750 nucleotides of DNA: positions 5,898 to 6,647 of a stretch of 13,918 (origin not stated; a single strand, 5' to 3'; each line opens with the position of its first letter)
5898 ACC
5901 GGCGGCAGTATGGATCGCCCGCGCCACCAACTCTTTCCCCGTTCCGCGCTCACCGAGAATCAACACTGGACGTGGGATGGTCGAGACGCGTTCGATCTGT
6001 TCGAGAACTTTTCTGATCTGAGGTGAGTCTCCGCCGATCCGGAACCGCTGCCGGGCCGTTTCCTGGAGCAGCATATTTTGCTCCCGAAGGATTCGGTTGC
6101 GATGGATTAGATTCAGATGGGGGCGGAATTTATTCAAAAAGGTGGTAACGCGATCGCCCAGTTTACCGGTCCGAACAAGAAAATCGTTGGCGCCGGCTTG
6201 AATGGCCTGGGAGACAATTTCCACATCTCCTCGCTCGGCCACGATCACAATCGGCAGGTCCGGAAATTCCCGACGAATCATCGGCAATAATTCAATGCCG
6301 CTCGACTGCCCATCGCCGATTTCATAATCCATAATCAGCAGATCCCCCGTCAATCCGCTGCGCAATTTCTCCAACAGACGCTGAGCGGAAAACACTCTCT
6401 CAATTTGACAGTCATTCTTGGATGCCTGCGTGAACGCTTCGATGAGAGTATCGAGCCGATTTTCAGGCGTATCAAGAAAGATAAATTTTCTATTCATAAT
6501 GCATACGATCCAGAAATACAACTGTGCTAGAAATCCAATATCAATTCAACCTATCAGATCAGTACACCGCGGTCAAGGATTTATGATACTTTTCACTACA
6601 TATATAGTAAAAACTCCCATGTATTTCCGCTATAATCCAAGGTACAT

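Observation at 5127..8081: Sigma-54 EBP divergent from a sigma-54-promoted SPFH-lipoprotein and small-membrane-protein operon: a PspF/PspA-like envelope module built on Band-7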

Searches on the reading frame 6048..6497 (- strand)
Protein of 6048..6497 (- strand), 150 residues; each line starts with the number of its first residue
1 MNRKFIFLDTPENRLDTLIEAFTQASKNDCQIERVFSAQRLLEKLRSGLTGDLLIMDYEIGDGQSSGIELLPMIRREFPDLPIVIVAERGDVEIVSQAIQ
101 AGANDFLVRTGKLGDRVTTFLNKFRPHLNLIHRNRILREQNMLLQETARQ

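Call 52: find_related_loci(query=A3, collection=metagenome_contigs, flank=5000)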
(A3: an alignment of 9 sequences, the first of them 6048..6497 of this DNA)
Query A3 (150 aa) in metagenome_contigs; peptide patterns used: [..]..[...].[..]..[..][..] (x = any residue, [..] = any of these).
146 stretches matched a pattern; 39 encode a relative of the query (tblastn E <= 1e-3); 39 distinct loci.
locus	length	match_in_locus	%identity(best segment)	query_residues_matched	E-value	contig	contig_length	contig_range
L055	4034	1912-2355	52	3-150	9e-48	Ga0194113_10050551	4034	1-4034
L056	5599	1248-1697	47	1-150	2e-34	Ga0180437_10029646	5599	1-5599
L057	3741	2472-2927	42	1-149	4e-32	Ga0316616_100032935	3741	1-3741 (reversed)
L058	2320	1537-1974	45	1-147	2e-31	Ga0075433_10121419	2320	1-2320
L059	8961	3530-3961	39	5-148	3e-31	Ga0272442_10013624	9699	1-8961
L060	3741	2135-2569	40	1-145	2e-28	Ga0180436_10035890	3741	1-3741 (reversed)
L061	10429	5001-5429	38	3-145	7e-27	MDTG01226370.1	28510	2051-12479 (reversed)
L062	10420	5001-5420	39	8-147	4e-25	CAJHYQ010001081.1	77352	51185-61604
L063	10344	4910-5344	40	1-145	2e-24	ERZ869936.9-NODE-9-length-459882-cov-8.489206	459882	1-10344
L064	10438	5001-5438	36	1-146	4e-24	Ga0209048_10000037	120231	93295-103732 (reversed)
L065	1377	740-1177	34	1-146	4e-24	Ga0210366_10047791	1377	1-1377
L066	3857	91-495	37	1-138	2e-23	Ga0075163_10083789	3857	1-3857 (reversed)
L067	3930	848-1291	39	1-148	3e-23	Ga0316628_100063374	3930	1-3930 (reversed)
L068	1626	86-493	37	1-137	2e-22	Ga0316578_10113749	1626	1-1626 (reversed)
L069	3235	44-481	36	1-145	6e-22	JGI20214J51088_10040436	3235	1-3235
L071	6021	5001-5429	36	6-147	3e-21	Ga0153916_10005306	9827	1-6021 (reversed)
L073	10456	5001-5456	34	1-150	8e-21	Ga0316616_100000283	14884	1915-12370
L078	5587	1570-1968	35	15-147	3e-19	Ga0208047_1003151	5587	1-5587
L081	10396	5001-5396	38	6-138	1e-18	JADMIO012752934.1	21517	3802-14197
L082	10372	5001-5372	31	20-147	6e-18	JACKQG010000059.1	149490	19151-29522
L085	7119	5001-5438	35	1-146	3e-17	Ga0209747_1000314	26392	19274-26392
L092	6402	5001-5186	50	86-147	3e-11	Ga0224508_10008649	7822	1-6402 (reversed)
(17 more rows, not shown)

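Call 56: search_protein_families(library=pfam, proteins=[L055:1007-1756:-, L061:4301-4909:-, L061:3410-4297:-, L062:3132-4763:-, L071:3121-4779:-, L081:2874-4484:-, L085:3722-4588:-, L085:1928-3700:-, L078:690-1637:-, L059:203-1810:-], max_evalue=0.01)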
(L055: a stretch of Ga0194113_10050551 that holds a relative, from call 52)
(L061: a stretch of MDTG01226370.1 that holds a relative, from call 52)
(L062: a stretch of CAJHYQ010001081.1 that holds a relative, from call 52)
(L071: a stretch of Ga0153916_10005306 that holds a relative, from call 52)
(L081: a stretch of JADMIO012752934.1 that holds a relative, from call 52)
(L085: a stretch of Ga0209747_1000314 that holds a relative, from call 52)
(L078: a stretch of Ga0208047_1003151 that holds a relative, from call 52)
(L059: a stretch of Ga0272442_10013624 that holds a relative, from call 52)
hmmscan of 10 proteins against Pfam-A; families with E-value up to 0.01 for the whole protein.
L055:1007-1756:- (249 aa): 0 families

L061:4301-4909:- (202 aa): 0 families

L061:3410-4297:- (295 aa): 0 families

L062:3132-4763:- (543 aa): 1 family
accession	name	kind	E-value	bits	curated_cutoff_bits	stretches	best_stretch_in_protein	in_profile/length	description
PF01145.31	Band_7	-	3.1e-29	102.7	23.6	1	182-394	2-175/176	SPFH domain / Band 7 family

L071:3121-4779:- (552 aa): 0 families

L081:2874-4484:- (536 aa): 3 families
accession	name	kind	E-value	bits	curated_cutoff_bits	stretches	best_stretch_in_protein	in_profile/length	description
PF01145.31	Band_7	-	1.3e-29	103.9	23.6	1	30-222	2-175/176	SPFH domain / Band 7 family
PF15975.10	Flot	-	3.5e-10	40.5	27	1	373-451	2-84/124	Flotillin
PF13602.12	ADH_zinc_N_2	-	0.0064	17.9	27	0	44-159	25-117/134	Zinc-binding dehydrogenase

L085:3722-4588:- (288 aa): 2 families
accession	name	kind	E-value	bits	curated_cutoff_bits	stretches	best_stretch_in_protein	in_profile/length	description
PF00498.31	FHA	-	1.1e-08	35.8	20.7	1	193-253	2-59/67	FHA domain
PF12401.13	FhaA_N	-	0.0044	17.9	25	1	17-70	32-86/115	FhaA, N-terminal domain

L085:1928-3700:- (590 aa): 5 families
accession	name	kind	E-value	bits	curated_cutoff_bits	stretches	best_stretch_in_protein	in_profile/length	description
PF00481.26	PP2C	-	9.2e-16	58.7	20.3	2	47-168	25-147/255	Protein phosphatase 2C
PF13672.11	PP2C_2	-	5.5e-14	52.7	24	1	44-232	9-183/209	Protein phosphatase 2C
PF13229.12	Beta_helix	-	1.4e-08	34.9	25.9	1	453-547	24-113/158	Right handed beta helix region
PF07602.17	DUF1565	-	0.0011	18.8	20.3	0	370-535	14-183/257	Protein of unknown function (DUF1565)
PF07228.17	SpoIIE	-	0.0073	16.7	25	0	57-267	4-187/192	Stage II sporulation protein E (SpoIIE)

L078:690-1637:- (315 aa): 0 families

L059:203-1810:- (535 aa): 7 families
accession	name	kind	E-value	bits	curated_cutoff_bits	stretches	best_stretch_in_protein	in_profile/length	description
PF12796.13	Ank_2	-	3e-56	188.4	27.3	4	330-421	1-89/90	Ankyrin repeats (3 copies)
PF00023.36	Ank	-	1.8e-53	175.9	21.1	7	391-421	1-31/33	Ankyrin repeat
PF13637.12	Ank_4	-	3.2e-41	138.8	22.7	5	363-412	1-50/50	Ankyrin repeats (many copies)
PF13606.12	Ank_3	-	2.1e-40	131.9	22.3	3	391-419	1-29/30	Ankyrin repeat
PF13857.12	Ank_5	-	5.9e-31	106.6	27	4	380-420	3-44/56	Ankyrin repeats (many copies)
PF24521.3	Ank_KRIT1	-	2.9e-07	30.8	80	0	325-350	45-70/149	KRIT1 ankyrin-repeats domain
PF00643.29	zf-B_box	-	0.0038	17.8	24.1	1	10-36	5-30/42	B-box zinc finger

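Call 76: find_homologous_proteins(query=A3, max_evalue=0.00001)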
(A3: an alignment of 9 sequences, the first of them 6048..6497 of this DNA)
Query A3 (9 sequences) (150 aa, profile of the alignment): 18 proteins with E <= 0.00001 among 7127 candidates.
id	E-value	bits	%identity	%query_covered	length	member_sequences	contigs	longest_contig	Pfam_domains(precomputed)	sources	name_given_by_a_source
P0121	4.9e-48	181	62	100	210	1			PF00158.33,PF14532.13,PF00072.31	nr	nr:sigma 54-interacting transcriptional regulator [Bacteroidota bacterium]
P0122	2.5e-47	178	50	99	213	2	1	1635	PF00158.33,PF14532.13,PF00072.31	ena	-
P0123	9.4e-47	177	35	94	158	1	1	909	PF00072.31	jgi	jgi:DNA-binding NtrC family response regulator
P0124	9.0e-43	164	56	95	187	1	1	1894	PF00072.31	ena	-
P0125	2.9e-35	139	39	93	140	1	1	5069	PF00072.31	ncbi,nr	ncbi:MAG: response regulator, partial [Planctomycetota bacterium]|nr:response regulator [Planctomyce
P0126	5.0e-35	139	37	98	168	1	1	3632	-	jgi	-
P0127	5.7e-35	138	61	73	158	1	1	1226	PF00158.33,PF00072.31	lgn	-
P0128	3.8e-30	123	37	95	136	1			PF00072.31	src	-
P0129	7.8e-28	115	34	88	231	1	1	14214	PF00158.33,PF14532.13,PF13191.13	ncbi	-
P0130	2.8e-27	113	42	75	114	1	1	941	PF00072.31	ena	-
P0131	7.6e-24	102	45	59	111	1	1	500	PF00072.31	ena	-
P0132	1.3e-23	101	49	51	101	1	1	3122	PF00072.31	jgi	jgi:DNA-binding response OmpR family regulator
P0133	1.7e-23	101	46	45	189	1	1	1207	PF00158.33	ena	-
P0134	2.5e-23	101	47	41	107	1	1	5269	-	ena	-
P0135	1.7e-21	95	46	55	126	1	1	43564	-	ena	-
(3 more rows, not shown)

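Call 80: search_protein_families(library=pfam, proteins=[L064:1545-2417:-, L073:1599-2471:-, L092:1335-2201:-, L092:2211-2501:-, L082:227-1621:-, L062:1469-3067:-, L081:772-2580:-, L061:1588-3195:-, L063:1692-2909:-], max_evalue=0.01)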
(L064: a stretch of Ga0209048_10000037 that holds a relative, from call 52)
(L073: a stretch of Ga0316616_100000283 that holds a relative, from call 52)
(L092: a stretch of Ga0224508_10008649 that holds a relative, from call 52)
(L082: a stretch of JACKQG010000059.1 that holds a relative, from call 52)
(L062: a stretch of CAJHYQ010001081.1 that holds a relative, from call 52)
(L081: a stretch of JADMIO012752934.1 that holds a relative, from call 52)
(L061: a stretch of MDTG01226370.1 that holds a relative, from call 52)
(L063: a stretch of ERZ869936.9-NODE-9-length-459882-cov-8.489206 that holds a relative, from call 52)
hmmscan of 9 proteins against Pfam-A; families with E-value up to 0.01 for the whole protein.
L064:1545-2417:- (290 aa): 1 family
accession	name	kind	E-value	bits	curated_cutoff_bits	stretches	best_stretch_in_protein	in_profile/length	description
PF00498.31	FHA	-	1.7e-09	38.4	20.7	1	192-254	2-61/67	FHA domain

L073:1599-2471:- (290 aa): 2 families
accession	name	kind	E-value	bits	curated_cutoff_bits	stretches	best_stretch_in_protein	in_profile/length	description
PF00498.31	FHA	-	1.5e-09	38.6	20.7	1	192-254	2-61/67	FHA domain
PF12401.13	FhaA_N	-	0.00068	20.5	25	1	16-71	32-88/115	FhaA, N-terminal domain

L092:1335-2201:- (288 aa): 2 families
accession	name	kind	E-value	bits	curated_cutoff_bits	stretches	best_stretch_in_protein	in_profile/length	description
PF13714.12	PEP_mutase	-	7.9e-46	157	31.5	1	15-248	8-236/240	Phosphoenolpyruvate phosphomutase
PF00463.27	ICL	-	1.6e-10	40.6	26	1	78-175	150-250/526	Isocitrate lyase family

L092:2211-2501:- (96 aa): 0 families

L082:227-1621:- (464 aa): 1 family
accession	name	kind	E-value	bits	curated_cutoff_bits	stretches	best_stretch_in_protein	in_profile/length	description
PF07394.17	DUF1501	-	7.9e-80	269.3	27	1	68-445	1-365/390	Protein of unknown function (DUF1501)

L062:1469-3067:- (532 aa): 1 family
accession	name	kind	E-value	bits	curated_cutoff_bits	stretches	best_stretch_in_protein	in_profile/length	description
PF01145.31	Band_7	-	6.2e-17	62.6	23.6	1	169-386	2-176/176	SPFH domain / Band 7 family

L081:772-2580:- (602 aa): 2 families
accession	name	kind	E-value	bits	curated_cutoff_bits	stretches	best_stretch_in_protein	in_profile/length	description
PF01145.31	Band_7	-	3.6e-31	109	23.6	1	364-536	2-175/176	SPFH domain / Band 7 family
PF13421.11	Band_7_1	-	0.004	17.2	24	0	465-518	152-205/211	SPFH domain-Band 7 family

L061:1588-3195:- (535 aa): 0 families

L063:1692-2909:- (405 aa): 0 families
